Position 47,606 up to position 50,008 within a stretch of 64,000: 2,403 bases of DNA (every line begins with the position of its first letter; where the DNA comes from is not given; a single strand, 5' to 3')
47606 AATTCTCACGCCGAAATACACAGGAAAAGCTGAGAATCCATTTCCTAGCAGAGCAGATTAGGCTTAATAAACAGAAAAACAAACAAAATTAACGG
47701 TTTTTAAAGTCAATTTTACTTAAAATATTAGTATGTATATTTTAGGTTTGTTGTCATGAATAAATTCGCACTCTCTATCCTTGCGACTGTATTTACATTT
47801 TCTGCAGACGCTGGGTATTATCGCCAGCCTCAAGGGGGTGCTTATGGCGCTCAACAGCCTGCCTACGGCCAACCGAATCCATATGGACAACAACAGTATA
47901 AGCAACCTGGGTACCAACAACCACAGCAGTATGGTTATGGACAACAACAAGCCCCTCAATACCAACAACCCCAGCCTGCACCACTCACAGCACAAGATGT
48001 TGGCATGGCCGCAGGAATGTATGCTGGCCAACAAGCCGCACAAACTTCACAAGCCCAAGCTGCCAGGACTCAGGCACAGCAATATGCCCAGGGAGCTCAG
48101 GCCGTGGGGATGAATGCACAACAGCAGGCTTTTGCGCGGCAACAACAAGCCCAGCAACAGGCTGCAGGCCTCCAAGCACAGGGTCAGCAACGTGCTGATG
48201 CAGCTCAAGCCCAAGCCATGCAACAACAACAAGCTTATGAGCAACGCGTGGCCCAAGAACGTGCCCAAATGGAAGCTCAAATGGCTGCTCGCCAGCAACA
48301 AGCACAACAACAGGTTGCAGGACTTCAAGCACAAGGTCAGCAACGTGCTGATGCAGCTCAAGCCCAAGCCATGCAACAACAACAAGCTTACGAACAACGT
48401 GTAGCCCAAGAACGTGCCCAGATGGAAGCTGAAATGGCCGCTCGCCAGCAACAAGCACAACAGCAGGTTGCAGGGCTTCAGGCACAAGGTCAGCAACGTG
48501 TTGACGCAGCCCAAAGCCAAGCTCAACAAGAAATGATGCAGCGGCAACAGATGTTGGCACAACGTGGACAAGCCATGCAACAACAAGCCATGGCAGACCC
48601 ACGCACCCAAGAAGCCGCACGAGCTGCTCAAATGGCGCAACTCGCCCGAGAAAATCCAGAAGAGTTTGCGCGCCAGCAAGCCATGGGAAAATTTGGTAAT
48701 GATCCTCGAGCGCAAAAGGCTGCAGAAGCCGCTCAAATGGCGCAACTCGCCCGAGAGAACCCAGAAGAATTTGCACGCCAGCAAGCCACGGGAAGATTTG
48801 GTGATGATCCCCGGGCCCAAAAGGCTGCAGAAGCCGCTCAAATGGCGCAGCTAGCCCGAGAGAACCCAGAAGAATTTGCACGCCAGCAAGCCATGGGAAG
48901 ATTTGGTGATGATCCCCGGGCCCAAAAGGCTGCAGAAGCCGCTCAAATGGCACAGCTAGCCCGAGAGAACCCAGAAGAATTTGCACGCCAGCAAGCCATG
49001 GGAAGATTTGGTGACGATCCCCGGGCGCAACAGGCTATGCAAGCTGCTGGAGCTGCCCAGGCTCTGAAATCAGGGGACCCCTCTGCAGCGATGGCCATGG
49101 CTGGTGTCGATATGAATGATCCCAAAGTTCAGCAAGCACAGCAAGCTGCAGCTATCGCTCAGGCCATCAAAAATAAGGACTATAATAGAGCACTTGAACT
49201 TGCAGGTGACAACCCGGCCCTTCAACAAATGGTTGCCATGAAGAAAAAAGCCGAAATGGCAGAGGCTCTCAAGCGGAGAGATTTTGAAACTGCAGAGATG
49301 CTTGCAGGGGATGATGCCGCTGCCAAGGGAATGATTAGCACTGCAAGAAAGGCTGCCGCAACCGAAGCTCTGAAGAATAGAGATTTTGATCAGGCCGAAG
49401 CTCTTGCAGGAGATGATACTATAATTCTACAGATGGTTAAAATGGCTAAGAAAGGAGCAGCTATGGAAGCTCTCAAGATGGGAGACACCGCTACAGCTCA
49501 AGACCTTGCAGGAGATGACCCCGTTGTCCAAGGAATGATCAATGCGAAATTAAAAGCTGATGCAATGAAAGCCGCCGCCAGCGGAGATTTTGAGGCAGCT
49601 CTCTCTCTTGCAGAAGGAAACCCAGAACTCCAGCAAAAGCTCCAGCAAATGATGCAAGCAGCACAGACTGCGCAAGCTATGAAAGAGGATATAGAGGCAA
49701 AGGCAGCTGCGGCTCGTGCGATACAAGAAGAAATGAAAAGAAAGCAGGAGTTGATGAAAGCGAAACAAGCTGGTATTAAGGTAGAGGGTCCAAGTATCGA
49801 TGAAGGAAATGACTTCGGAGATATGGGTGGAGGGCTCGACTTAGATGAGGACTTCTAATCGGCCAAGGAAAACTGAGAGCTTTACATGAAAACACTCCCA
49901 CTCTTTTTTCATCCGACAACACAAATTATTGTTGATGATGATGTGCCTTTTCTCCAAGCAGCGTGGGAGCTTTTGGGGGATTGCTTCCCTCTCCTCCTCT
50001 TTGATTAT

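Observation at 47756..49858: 700-aa secreted Gln/Ala-rich protein built from three generations of tandem repeats, with an acidic C-terminal tail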

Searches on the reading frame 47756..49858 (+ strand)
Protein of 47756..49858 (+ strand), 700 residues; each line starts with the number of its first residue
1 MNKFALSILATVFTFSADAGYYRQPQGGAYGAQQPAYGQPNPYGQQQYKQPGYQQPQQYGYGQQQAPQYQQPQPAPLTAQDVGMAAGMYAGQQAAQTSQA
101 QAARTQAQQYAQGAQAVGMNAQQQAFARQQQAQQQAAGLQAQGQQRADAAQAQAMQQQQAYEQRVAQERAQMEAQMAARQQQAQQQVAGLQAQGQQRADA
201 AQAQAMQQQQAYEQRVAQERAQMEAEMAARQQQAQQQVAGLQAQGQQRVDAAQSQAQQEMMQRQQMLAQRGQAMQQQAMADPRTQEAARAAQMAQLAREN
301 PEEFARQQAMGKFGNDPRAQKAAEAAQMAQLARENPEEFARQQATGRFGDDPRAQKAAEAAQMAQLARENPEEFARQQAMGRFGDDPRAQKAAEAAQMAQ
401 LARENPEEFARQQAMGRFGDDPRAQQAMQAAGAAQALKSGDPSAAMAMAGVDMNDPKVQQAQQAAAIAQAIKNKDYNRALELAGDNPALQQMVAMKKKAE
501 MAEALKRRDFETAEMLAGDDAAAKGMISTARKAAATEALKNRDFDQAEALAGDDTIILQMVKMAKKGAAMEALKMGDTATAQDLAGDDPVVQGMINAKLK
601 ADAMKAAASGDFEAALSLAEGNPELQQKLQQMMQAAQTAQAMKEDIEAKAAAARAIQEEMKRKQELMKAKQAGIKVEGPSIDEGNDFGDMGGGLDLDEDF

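Call 3: search_protein_families(library=pfam, proteins=[window:47756-49858:+], max_evalue=0.1)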
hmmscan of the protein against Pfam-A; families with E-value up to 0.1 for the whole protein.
window:47756-49858:+ (700 aa): 2 families
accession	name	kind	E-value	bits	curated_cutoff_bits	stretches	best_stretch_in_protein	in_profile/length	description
PF17448.7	YqaH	-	0.0011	19.7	31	0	460-485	20-47/88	Uncharacterized YqaH-like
PF07897.16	EAR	-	0.0079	16.2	28.9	0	346-358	16-28/36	Ethylene-responsive binding factor-associated repression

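Call 4: search_protein_families(library=ncbifam, proteins=[window:47756-49858:+], max_evalue=0.1)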
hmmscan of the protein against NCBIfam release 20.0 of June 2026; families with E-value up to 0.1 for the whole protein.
window:47756-49858:+ (700 aa): 1 family
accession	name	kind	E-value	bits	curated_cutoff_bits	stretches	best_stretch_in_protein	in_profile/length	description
NF006645.0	PRK09202.4-5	equivalog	0.0061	15.2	532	1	622-697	457-531/540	transcription termination/antitermination protein NusA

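Call 5: search_solved_structures(query=window:47756-49858:+, max_evalue=1)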
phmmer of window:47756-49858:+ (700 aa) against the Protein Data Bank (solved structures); distinct sequences matched with E-value up to 1: 1.
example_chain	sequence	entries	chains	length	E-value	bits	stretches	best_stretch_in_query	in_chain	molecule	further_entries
3oun_A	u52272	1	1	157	0.59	12.3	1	42-123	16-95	Putative uncharacterized protein TB39.8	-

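Call 6: find_homologous_proteins(query=window:47756-49858:+, max_evalue=0.001)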
Query window:47756-49858:+: 8000 candidates shared short words with the query, none scored E <= 0.001.

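Call 8: find_related_loci(query=window:47756-49858:+, collection=genome_contigs, flank=10000)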
Query window:47756-49858:+ (700 aa) in genome_contigs; peptide patterns used: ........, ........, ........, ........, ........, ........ (x = any residue, [..] = any of these).
76 stretches matched a pattern, but none encodes a relative of the query by tblastn (E <= 1e-3).

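Call 11: find_encoding_contigs(protein=window:47756-49858:+, flank=10000)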
Protein window:47756-49858:+ (700 aa): no gene with exactly this product is on record in the collection.

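Call 16: search_protein_representatives(protein=window:47756-49858:+)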
Query: 700 residues. Proteins with E-value up to 0.001 (for the whole library): 12; up to 1e-10: 3; up to 1e-30: 0. The best 12 are listed.
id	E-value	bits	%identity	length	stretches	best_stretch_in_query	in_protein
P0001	3.7e-18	82.4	27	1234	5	286-454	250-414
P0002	4.4e-17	78.8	28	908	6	136-256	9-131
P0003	2.0e-14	70.0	32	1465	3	280-428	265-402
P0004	1.2e-10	57.6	31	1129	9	285-398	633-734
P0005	1.1e-08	51.1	27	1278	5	308-424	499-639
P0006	9.4e-08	48.0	33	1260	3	277-471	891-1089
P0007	2.5e-07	46.6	31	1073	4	408-586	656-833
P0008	6.5e-07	45.3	23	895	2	260-467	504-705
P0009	1.3e-06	44.2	26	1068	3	283-456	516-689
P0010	3.9e-05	39.4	32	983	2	424-631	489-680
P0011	5.3e-04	35.6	23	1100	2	271-416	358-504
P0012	8.5e-04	35.0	24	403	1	276-428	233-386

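Call 20: search_protein_families(library=pfam, proteins=[P0001, P0003, P0007, P0010, P0005, P0006, P0008, P0009], max_evalue=0.01)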
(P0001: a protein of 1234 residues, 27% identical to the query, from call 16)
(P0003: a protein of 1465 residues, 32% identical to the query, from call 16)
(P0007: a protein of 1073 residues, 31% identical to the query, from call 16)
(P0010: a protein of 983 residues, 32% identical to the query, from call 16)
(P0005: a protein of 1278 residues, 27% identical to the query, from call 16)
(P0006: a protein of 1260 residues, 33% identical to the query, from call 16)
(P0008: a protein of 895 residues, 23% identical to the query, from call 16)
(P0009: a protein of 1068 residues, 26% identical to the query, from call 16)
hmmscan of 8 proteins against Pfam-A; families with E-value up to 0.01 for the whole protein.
P0001 (1234 aa): 12 families
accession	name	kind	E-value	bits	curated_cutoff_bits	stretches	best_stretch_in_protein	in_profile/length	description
PF02985.28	HEAT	-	9e-54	174.8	23.5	1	235-262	2-29/31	HEAT repeat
PF13646.12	HEAT_2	-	1.6e-34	118.5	27.7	7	105-190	7-88/88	HEAT repeats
PF08623.16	TIP120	-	5.1e-24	85.4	25.9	0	498-549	57-107/166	TATA-binding protein interacting (TIP20)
PF24492.1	HEAT_ECM29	-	2.6e-17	63.8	27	1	232-274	111-154/160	Proteasome adapter and scaffold protein ECM29, HEAT-repeat domain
PF10363.15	RTP1_C1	-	7e-10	39.4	25.9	0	568-637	34-106/112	Required for nuclear transport of RNA pol II C-terminus 1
PF02336.21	Denso_VP4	-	1.9e-08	34.5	27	0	517-554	21-57/299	Capsid protein VP4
PF21581.3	SCD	-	2.5e-07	31.3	27.5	0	233-262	30-59/75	Stromalin conservative domain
PF13513.12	HEAT_EZ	-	2.9e-06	28.1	27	0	239-259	34-54/55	HEAT-like repeat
PF20451.3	Calmod_bind_M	-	3.1e-06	28.1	24.5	0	114-153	26-65/67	Calmodulin binding protein central domain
PF12717.13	Cnd1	-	1.5e-05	25.5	26.4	0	369-403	22-93/162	non-SMC mitotic condensation complex subunit 1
PF08332.16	CaMKII_AD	-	0.00071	20.2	22.1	0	595-649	9-63/128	Calcium/calmodulin dependent protein kinase II association domain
PF00027.35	cNMP_binding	-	0.0013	19.1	27.5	0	379-408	58-87/89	Cyclic nucleotide-binding domain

P0003 (1465 aa): 16 families
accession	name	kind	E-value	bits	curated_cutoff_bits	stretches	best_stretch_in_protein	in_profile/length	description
PF13646.12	HEAT_2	-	2e-76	252.8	27.7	7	271-358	2-88/88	HEAT repeats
PF02985.28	HEAT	-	2.1e-29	99.2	23.5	3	270-296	2-28/31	HEAT repeat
PF03130.22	HEAT_PBS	-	7.5e-29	97.3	20.9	0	284-311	1-27/27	PBS lyase HEAT-like repeat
PF13513.12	HEAT_EZ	-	5e-14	52.9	27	0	235-262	27-54/55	HEAT-like repeat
PF11838.14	ERAP1_C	-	7.9e-10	39.1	38.2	1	182-307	123-254/318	ERAP1-like C-terminal domain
PF25780.1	TPR_IPO5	-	3.9e-07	30.9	27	0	206-279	82-157/172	IPO5-like, TPR repeats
PF20168.4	PDS5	-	1.2e-06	27.1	27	1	241-327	289-387/1053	Sister chromatid cohesion protein PDS5 protein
PF08713.17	DNA_alkylation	-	5.3e-06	26.7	21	0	188-250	103-165/213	DNA alkylation repair enzyme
PF14663.11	RasGEF_N_2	-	1.5e-05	25.7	27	0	270-309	7-46/108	Rapamycin-insensitive companion of mTOR RasGEF_N domain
PF01841.26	Transglut_core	-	1.7e-05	25.5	23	1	1186-1298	13-103/108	Transglutaminase-like superfamily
PF24140.1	TPR_TNPO3_IPO13_3rd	-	5.7e-05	23.7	27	0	299-328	5-34/89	Transportin-3/Importin-13 third TPR domain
PF24768.1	ARM_ARMC5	-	0.00011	22.1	79.9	0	205-243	243-282/289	ARMC5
PF01602.26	Adaptin_N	-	0.00078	18.6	37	0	233-326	203-291/524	Adaptin N terminal region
PF00514.29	Arm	-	0.0014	19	20.6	0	173-197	13-37/41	Armadillo/beta-catenin-like repeat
PF03810.25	IBN_N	-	0.0039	17.6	21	0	192-232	1-43/73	Importin-beta N-terminal domain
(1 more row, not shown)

P0007 (1073 aa): 1 family
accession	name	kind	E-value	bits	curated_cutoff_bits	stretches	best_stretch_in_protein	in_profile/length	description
PF15644.12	Gln_amidase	-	0.0019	19.7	24.1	1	257-322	51-113/114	Papain fold toxin 1, glutamine deamidase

P0010 (983 aa): 34 families (the best 25 are shown)
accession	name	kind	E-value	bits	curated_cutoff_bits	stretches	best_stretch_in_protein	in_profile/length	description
PF00069.31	Pkinase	-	1.7e-45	155.9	31.7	1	67-265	1-197/263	Protein kinase domain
PF07714.23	PK_Tyr_Ser-Thr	-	4.2e-31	108.6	23.1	1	69-264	3-204/258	Protein tyrosine and serine/threonine kinase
PF00400.38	WD40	-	9.1e-24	83.3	27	2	926-964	1-39/39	WD domain, G-beta repeat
PF25174.1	Beta-prop_THOC3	-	2e-23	83.2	305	2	753-925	46-198/272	THOC3 beta-propeller domain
PF25173.1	Beta-prop_WDR3_1st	-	1.1e-22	81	154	1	745-861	63-178/184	WDR3 first beta-propeller domain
PF24814.1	WD40_Prp19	-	4.1e-16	59.3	320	2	902-982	9-95/281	Prp19 WD40 domain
PF24817.1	WD40_WDHD1_1st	-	3.2e-15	56.5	109.9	2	899-970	86-162/291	WDHD1 first WD40 domain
PF24796.1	WDR55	-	4.5e-14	52.6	200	1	755-862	98-203/296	WDR55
PF24807.1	WD40_CDC20-Fz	-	6.9e-14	52.3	200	2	738-822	206-292/292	CDC20/Fizzy WD40 domain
PF25172.1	Beta-prop_WDR3_2nd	-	9.8e-13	48.4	140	2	897-983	173-264/293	WDR3 second beta-propeller domain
PF25175.1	Beta-prop_WDR5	-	3.6e-12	46.6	250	2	896-969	91-169/296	WDR5 beta-propeller domain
PF25391.1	WD40_Gbeta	-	4.6e-12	46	150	2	753-858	184-289/340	G protein beta WD-40 repeat protein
PF23414.1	Beta-prop_EML_2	-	1.2e-10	41.7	90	1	734-851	20-137/266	Echinoderm microtubule-associated protein second beta-propeller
PF23409.1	Beta-prop_EML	-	1.9e-10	41.2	88.2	1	755-856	65-173/267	Echinoderm microtubule-associated protein first beta-propeller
PF24805.1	EIF3I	-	3.1e-10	40.1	200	1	761-853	18-108/324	EIF3I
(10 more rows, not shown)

P0005 (1278 aa): 29 families (the best 25 are shown)
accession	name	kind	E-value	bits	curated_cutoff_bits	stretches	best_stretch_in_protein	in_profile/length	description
PF13181.12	TPR_8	-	2.6e-37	124.2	25.7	1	689-716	1-28/34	Tetratricopeptide repeat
PF13424.12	TPR_12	-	3.4e-36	123.7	30.1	5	647-718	4-74/77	Tetratricopeptide repeat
PF13432.12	TPR_16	-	2e-34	118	32.7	6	658-723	9-65/65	Tetratricopeptide repeat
PF13428.12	TPR_14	-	4.2e-33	110.8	23.5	0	699-724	11-36/44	Tetratricopeptide repeat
PF13174.12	TPR_6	-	9.8e-32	107.9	26.3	0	691-719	2-30/33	Tetratricopeptide repeat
PF00515.34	TPR_1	-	1.4e-25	88.4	27.8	2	689-714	1-26/34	Tetratricopeptide repeat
PF13374.12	TPR_10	-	8.4e-24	83.3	27.5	0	946-977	1-32/42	Tetratricopeptide repeat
PF07719.23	TPR_2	-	1.9e-23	81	27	0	689-718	1-30/34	Tetratricopeptide repeat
PF13646.12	HEAT_2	-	4.1e-16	59.5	27.7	2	885-993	2-87/88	HEAT repeats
PF03461.20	TRCF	-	5e-15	56.1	25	0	1042-1108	24-89/95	TRCF domain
PF13513.12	HEAT_EZ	-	8.6e-15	55.3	27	0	639-694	1-54/55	HEAT-like repeat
PF13414.12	TPR_11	-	1.4e-13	50.7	26.8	0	959-981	6-28/42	TPR repeat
PF14559.12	TPR_19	-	4.7e-12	46.5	25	0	659-724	4-60/68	Tetratricopeptide repeat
PF02985.28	HEAT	-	3.7e-11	42.6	23.5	0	888-908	6-25/31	HEAT repeat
PF20308.4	TPR-S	-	3.9e-11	43.9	27.6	0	662-733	2-59/102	Tetratricopeptide Repeats-Sensor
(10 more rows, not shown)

P0006 (1260 aa): 2 families
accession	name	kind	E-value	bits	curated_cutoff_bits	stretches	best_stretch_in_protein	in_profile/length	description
PF21686.3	LigD_Prim-Pol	-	0.00027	21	27.4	0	932-983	72-124/254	LigD, primase-polymerase domain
PF05729.18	NACHT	-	0.0018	18.6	26.7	1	256-387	2-128/167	NACHT domain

P0008 (895 aa): 23 families
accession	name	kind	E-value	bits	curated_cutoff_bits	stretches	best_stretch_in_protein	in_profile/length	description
PF13646.12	HEAT_2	-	3.6e-62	207.1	27.7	5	702-794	1-88/88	HEAT repeats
PF00514.29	Arm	-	9.4e-31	105.3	20.6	0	730-760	8-37/41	Armadillo/beta-catenin-like repeat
PF02985.28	HEAT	-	3.1e-18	64.6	23.5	0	534-558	4-27/31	HEAT repeat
PF03130.22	HEAT_PBS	-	2.4e-17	61.9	20.9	0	718-744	2-26/27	PBS lyase HEAT-like repeat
PF13513.12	HEAT_EZ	-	1.1e-13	51.8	27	0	717-762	3-55/55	HEAT-like repeat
PF05729.18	NACHT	-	5.3e-11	43.1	26.7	1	58-220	2-165/167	NACHT domain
PF22730.1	NCC-H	-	4.1e-09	36.5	27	1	847-872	4-29/29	NACHT C-terminal Cysteine and Histidine-containing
PF24883.2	NPHP3_N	-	2.8e-08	34.6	24.8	1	46-86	12-52/164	Nephrocystin 3, N-terminal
PF08852.17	DUF1822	-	2e-06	27.5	25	0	631-665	229-263/370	Protein of unknown function (DUF1822)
PF13401.12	AAA_22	-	5.1e-06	27.3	27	1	57-153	6-99/130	AAA domain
PF20720.3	nSTAND3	-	2.1e-05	24.7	27.2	1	51-190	12-118/155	Novel STAND NTPase 3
PF00005.33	ABC_tran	-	0.0001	23.3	25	1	54-84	9-39/137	ABC transporter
PF00931.28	NB-ARC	-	0.00014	21.6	23.5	1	52-154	15-113/248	NB-ARC domain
PF13191.12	AAA_16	-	0.00024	22.1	32.6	1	50-87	18-52/167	AAA ATPase domain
PF25199.1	nSTAND_NTPase5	-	0.0003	21.1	34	1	49-94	34-78/145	Novel STAND NTPase 5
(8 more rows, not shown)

P0009 (1068 aa): 31 families (the best 25 are shown)
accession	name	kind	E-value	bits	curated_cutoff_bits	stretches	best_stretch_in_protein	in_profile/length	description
PF13646.12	HEAT_2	-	3.3e-84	277.7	27.7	10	555-650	1-88/88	HEAT repeats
PF03130.22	HEAT_PBS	-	1.8e-31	105.4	20.9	1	537-563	2-26/27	PBS lyase HEAT-like repeat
PF00514.29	Arm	-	1.1e-30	105.1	20.6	0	904-931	13-38/41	Armadillo/beta-catenin-like repeat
PF18308.6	GGA_N-GAT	-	3.9e-23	81.3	25.6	0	627-640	9-22/39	N-terminal extension of GAT domain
PF02828.21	L27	-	9.7e-21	73.6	22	0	679-708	3-34/53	L27 domain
PF05729.18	NACHT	-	2.8e-14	53.7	26.7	1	85-245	2-165/167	NACHT domain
PF22730.1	NCC-H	-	4.8e-12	45.8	27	1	1025-1047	7-29/29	NACHT C-terminal Cysteine and Histidine-containing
PF00613.26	PI3Ka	-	1.3e-11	44.7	31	0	519-606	43-126/185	Phosphoinositide 3-kinase family, accessory domain (PIK domain)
PF01846.25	FF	-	1.7e-10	41.3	22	0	834-857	2-25/50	FF domain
PF24883.2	NPHP3_N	-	3.4e-08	34.3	24.8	1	79-208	18-164/164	Nephrocystin 3, N-terminal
PF10155.14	CNOT11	-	6.9e-08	33.1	25.9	0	970-1018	4-46/125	CCR4-NOT transcription complex subunit 11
PF13401.12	AAA_22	-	8.9e-08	32.9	27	1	85-188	7-104/130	AAA domain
PF01347.28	Vitellogenin_N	-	2.9e-07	29.9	24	1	484-729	340-566/590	Lipoprotein amino terminal region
PF02985.28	HEAT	-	3.4e-07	30.4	23.5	0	526-548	5-28/31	HEAT repeat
PF00931.28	NB-ARC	-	4.8e-07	29.7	23.5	1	80-177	19-112/248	NB-ARC domain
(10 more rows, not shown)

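Call 24: find_related_loci(query=window:47756-49858:+, collection=metagenome_contigs, flank=10000)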
Query window:47756-49858:+ (700 aa) in metagenome_contigs; peptide patterns used: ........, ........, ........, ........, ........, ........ (x = any residue, [..] = any of these).
75 stretches matched a pattern, but none encodes a relative of the query by tblastn (E <= 1e-3).

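Call 31: predict_structure(protein=window:47756-49855:+)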
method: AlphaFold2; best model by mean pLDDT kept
length: 700 residues; sequences in the alignment: 1
mean_pLDDT: 69.5   pTM: 0.33
mean pLDDT of the five models: 69.5, 66.5, 66.2, 64.6, 63.8
residues with pLDDT >= 90: 80; 70-90: 334; 50-70: 158; < 50: 128
segments of 3 or more residues with pLDDT < 50: 1-77, 195-203, 277-283, 673-695, 697-700
pLDDT, mean of each block of 10 residues (from residue 1): 38 34 33 32 35 36 36 45 58 53 68 73 76 75 75 79 84 80 71 48 57 77 80 80 78 76 76 52 58 70 69 60 69 72 60 66 73 72 62 72 75 62 58 63 64 76 85 89 89 90 91 89 89 92 92 89 92 89 87 88 88 90 85 84 83 80 74 41 41 43
secondary structure, 60 per line:
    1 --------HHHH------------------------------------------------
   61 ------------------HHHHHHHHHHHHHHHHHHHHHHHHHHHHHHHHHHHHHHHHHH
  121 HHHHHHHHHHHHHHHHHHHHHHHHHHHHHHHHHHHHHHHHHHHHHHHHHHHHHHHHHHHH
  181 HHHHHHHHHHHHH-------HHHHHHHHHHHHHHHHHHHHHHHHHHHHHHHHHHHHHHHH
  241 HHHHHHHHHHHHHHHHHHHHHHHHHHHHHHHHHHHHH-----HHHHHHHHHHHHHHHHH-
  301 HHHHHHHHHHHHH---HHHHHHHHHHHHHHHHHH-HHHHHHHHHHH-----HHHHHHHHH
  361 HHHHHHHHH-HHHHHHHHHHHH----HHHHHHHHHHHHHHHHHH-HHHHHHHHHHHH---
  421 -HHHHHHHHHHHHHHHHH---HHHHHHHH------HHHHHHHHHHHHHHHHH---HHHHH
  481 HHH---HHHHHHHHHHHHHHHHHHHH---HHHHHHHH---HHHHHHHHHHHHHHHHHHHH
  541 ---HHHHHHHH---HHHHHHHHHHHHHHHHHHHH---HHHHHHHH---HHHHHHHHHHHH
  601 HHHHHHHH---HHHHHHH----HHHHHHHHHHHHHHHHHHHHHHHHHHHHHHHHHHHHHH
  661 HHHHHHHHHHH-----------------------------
elements in order (helices of 4 or more, strands of 3 or more residues): H9-12 H79-193 H201-277 H283-299 H301-313 H317-334 H336-346 H352-369 H371-382 H387-404 H406-417 H422-438 H442-449 H456-472 H476-483 H487-506 H510-517 H521-540 H544-551 H555-574 H578-585 H589-608 H612-618 H623-671
